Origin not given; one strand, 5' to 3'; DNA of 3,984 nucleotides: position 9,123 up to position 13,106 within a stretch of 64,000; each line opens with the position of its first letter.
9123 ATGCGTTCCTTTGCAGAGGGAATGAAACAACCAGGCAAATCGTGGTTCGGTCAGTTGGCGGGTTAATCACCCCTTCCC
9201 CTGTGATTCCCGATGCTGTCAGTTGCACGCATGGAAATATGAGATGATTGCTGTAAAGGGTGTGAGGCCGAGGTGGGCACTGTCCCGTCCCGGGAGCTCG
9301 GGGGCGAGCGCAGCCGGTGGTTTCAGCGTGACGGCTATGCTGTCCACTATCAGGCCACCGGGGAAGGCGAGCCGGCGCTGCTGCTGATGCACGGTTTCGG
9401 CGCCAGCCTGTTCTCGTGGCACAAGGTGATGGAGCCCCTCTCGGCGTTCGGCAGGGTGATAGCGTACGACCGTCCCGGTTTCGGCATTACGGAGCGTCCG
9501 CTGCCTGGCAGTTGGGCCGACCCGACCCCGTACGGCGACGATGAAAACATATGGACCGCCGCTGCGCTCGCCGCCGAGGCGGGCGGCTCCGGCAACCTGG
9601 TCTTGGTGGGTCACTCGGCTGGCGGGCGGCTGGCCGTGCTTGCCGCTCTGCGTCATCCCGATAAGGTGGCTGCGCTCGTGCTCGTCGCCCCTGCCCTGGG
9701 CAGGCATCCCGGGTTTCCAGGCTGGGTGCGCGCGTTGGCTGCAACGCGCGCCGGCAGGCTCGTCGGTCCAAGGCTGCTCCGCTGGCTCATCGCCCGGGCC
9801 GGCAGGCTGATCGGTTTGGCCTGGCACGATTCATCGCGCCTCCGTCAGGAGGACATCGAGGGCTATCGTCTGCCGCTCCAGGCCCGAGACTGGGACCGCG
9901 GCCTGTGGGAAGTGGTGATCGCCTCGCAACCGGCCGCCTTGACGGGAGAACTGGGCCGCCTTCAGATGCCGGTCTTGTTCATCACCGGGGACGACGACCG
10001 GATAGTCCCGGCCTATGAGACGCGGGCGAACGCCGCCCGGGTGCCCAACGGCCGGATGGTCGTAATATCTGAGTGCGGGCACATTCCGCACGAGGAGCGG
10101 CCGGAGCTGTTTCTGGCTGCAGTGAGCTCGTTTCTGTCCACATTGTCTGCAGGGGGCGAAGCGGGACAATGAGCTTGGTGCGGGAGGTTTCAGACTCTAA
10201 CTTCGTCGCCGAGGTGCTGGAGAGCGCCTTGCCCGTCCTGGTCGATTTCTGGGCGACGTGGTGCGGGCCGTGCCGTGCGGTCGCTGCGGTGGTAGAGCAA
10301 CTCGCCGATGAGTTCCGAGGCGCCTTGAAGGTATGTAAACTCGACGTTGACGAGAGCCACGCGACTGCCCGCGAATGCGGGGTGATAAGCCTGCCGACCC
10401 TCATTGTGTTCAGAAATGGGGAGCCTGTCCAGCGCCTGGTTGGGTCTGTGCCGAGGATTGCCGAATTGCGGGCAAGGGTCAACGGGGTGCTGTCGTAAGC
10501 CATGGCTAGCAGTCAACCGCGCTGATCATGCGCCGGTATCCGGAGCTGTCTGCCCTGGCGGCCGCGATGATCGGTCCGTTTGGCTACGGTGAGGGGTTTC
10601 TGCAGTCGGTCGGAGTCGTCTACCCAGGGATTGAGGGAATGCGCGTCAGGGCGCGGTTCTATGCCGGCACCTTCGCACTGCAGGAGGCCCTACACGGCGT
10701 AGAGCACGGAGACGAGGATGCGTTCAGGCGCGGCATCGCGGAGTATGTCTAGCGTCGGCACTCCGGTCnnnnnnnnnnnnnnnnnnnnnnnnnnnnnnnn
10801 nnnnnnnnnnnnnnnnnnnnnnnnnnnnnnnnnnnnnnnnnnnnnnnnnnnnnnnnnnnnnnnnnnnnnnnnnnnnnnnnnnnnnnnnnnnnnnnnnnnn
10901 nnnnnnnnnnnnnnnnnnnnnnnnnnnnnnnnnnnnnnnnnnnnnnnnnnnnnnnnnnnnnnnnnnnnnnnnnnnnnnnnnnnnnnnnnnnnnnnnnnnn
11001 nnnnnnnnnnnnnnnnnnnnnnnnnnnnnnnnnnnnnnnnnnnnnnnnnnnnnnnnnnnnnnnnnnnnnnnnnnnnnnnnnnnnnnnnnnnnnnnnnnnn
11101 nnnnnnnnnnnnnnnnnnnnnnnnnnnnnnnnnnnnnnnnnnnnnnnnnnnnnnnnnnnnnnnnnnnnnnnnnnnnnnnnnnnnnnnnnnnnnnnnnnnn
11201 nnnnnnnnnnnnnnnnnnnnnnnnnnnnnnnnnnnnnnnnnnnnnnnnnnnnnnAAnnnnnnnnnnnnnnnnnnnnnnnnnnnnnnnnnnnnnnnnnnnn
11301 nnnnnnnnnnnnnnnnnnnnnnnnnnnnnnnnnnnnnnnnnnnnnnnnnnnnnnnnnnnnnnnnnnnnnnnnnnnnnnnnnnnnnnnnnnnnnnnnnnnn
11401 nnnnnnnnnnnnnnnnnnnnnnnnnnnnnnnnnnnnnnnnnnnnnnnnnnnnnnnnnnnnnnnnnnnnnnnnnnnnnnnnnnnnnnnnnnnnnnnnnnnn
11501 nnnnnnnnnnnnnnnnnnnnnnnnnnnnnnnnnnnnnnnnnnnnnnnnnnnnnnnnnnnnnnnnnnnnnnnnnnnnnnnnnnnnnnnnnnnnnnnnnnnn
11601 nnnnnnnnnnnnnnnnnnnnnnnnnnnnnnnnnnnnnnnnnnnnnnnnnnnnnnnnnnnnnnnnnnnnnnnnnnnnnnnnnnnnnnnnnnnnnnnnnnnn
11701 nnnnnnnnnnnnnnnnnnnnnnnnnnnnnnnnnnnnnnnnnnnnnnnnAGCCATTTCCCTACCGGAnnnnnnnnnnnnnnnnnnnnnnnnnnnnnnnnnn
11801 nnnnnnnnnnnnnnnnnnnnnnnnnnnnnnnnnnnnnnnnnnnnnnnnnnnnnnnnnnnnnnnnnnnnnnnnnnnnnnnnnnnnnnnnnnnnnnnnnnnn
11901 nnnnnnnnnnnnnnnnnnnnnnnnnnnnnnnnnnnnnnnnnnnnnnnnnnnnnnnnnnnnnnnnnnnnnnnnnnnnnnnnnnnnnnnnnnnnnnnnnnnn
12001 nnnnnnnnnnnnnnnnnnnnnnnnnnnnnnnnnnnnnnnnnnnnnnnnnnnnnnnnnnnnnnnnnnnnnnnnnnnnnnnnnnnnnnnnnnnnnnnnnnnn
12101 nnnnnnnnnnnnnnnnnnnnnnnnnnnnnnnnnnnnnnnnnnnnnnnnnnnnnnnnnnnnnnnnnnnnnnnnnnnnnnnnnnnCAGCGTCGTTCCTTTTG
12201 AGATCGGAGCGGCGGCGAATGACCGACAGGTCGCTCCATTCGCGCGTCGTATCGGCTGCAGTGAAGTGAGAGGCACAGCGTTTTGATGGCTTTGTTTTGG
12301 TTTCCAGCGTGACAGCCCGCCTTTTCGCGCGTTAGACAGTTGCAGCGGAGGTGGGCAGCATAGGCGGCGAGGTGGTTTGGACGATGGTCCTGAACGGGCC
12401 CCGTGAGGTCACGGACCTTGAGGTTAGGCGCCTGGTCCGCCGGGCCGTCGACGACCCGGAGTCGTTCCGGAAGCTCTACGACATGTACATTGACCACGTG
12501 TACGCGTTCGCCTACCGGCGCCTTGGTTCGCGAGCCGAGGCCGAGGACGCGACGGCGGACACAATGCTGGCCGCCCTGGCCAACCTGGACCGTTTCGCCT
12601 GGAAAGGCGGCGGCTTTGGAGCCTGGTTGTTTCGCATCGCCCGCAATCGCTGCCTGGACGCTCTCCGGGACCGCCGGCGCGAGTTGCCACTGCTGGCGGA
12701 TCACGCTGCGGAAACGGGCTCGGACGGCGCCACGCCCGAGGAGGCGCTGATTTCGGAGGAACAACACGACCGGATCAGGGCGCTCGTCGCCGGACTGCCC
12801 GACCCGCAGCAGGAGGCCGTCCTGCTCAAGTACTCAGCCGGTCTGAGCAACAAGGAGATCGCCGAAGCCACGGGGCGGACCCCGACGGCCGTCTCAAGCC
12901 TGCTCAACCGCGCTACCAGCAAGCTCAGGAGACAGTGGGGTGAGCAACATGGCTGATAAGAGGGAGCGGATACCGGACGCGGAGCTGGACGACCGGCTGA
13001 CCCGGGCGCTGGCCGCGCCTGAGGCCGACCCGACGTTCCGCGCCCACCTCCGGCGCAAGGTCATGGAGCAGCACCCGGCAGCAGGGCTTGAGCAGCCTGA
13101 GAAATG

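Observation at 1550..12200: Diverged segmental duplication with reciprocal (complementary) gene decay; tpl present in one copy only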

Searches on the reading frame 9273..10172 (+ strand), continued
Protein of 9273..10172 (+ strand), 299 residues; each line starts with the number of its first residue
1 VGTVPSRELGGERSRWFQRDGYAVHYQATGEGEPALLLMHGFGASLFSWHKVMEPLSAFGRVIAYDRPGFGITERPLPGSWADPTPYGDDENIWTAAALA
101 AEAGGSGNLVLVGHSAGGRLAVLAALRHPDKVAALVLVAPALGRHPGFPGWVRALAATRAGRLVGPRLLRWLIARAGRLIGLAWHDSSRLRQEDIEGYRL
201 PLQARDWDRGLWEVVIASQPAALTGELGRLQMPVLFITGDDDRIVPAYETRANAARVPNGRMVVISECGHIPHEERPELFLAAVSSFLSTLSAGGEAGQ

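Call 37: find_encoding_contigs(protein=P0031, flank=10000, max_places=4)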
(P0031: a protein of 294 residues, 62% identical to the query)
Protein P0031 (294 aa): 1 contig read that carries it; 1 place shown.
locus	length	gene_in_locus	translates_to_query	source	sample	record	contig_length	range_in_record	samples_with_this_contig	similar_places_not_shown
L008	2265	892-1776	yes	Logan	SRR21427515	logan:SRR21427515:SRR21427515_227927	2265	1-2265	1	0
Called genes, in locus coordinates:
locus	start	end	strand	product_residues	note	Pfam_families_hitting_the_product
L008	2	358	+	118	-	?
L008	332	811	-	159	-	-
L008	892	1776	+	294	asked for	PF00561:Abhydrolase_1, PF12146:Hydrolase_4, PF12697:Abhydrolase_6, PF03096:Ndr (faint), PF06821:Ser_hydrolase (faint)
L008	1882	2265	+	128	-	?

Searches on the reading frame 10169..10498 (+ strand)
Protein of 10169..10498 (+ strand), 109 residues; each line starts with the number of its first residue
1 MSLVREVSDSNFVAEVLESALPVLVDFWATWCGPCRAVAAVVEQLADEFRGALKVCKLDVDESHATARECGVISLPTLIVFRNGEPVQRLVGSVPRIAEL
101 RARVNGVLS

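Call 8: search_protein_families(library=pfam, proteins=[window:10169-10498:+], max_evalue=0.01)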
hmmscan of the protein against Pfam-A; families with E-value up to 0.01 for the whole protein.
window:10169-10498:+ (109 aa): 9 families
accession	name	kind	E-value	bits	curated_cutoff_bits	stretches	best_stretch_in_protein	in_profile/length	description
PF00085.26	Thioredoxin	-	2.6e-27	95.3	23.5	1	5-96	3-94/103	Thioredoxin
PF13098.12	Thioredoxin_2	-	6.7e-08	33.3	27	1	19-102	4-102/104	Thioredoxin-like domain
PF13905.12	Thioredoxin_8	-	3.7e-06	27.6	27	1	22-50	3-31/94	Thioredoxin-like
PF13899.12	Thioredoxin_7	-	3.8e-05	24.2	27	1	13-67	10-67/83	Thioredoxin-like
PF00578.27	AhpC-TSA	-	0.00071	20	26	1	22-75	27-82/124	AhpC/TSA family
PF07689.18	KaiB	-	0.0017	18.5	27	1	40-94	19-70/82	KaiB domain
PF07449.17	HyaE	-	0.0023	18.4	22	1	37-90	45-99/108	Hydrogenase-1 expression protein HyaE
PF13192.12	Thioredoxin_3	-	0.0025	18.3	24.8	1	31-102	9-73/76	Thioredoxin domain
PF08534.16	Redoxin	-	0.0052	17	26.6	1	23-49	31-58/148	Redoxin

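Call 9: search_protein_families(library=ncbifam, proteins=[window:10169-10498:+], max_evalue=0.001)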
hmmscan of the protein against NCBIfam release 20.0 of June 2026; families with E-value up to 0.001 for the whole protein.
window:10169-10498:+ (109 aa): 15 families
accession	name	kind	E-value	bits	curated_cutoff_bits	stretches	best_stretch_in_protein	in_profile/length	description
TIGR01068.1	thioredoxin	equivalog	6.9e-31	106.4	96.8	1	8-96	2-90/101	thioredoxin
NF006898.0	PRK09381.1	equivalog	5.5e-24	84.6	138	1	7-94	8-95/109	thioredoxin TrxA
NF008229.0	PRK10996.1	equivalog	4.1e-22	78.4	125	1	12-96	44-128/141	thioredoxin TrxC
NF047697.1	ThioredTrxAClost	equivalog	1.8e-19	69.8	140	1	6-100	3-97/105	thioredoxin TrxA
TIGR01126.1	pdi_dom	equivalog_domain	1.8e-15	57.1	107.2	1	8-86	2-83/105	protein disulfide-isomerase domain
TIGR01130.1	ER_PDI_fam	subfamily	1e-11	45.1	344.25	1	4-89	3-90/476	protein disulfide-isomerase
TIGR00385.1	dsbE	subfamily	1.5e-07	31.2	123.15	1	12-62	54-102/173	DsbE family thiol:disulfide interchange protein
NF011941.0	PRK15412.1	equivalog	2.4e-06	27.2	359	1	11-48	59-96/185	thiol:disulfide interchange protein DsbE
TIGR00411.1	redox_disulf_1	equivalog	3.1e-06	27.2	92.75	1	29-101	8-75/82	MJ0307 family thioredoxin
NF045694.1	seleno_TsoB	exception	7.4e-06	24.3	805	1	11-63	465-520/572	rhodanese/DsbD fusion-like selenoprotein TsoB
NF002854.0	PRK03147.1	subfamily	8.2e-06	25.8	170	1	23-66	65-109/176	thiol-disulfide oxidoreductase ResA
NF047696.1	ThlDiSintTplARhiz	equivalog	9.8e-06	25.5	230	1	23-64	100-142/219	thiol:disulfide interchange protein TlpA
TIGR00424.1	APS_reduc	equivalog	0.00074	18.2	553.2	1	22-83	374-438/464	5'-adenylylsulfate reductase, thioredoxin-independent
NF001419.0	PRK00293.1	subfamily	0.00075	18.2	330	1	14-92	471-558/574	protein-disulfide reductase DsbD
NF010625.0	PRK14018.1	equivalog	0.0009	17.9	522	1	9-49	45-85/521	bifunctional peptide-methionine (S)-S-oxide reductase MsrA/peptide-methionine (R)-S-oxide reductase MsrB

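Call 41: find_encoding_contigs(protein=window:10169-10498:+, flank=10000, max_places=10)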
Protein window:10169-10498:+ (109 aa): no gene with exactly this product is on record in the collection.

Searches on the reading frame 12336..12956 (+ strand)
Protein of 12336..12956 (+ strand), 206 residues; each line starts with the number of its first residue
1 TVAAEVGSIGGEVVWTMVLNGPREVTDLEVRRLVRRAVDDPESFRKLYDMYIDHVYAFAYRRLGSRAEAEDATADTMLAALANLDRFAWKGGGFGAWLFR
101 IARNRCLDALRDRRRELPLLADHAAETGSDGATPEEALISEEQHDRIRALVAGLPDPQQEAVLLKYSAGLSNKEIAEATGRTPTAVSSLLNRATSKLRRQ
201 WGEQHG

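Call 30: search_protein_families(library=pfam, proteins=[window:12336-12956:+], max_evalue=0.00001)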
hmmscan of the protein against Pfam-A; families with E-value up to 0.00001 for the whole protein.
window:12336-12956:+ (206 aa): 2 families
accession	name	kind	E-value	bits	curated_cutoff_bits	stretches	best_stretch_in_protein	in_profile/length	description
PF04542.20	Sigma70_r2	-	2.9e-19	69.1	24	1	47-115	1-70/71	Sigma-70 region 2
PF08281.18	Sigma70_r4_2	-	2.2e-12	46.8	25.7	1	145-197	2-54/54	Sigma-70, region 4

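Call 39: find_encoding_contigs(protein=window:12351-12956:+, flank=10000, max_places=10)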
Protein window:12351-12956:+ (201 aa): no gene with exactly this product is on record in the collection.
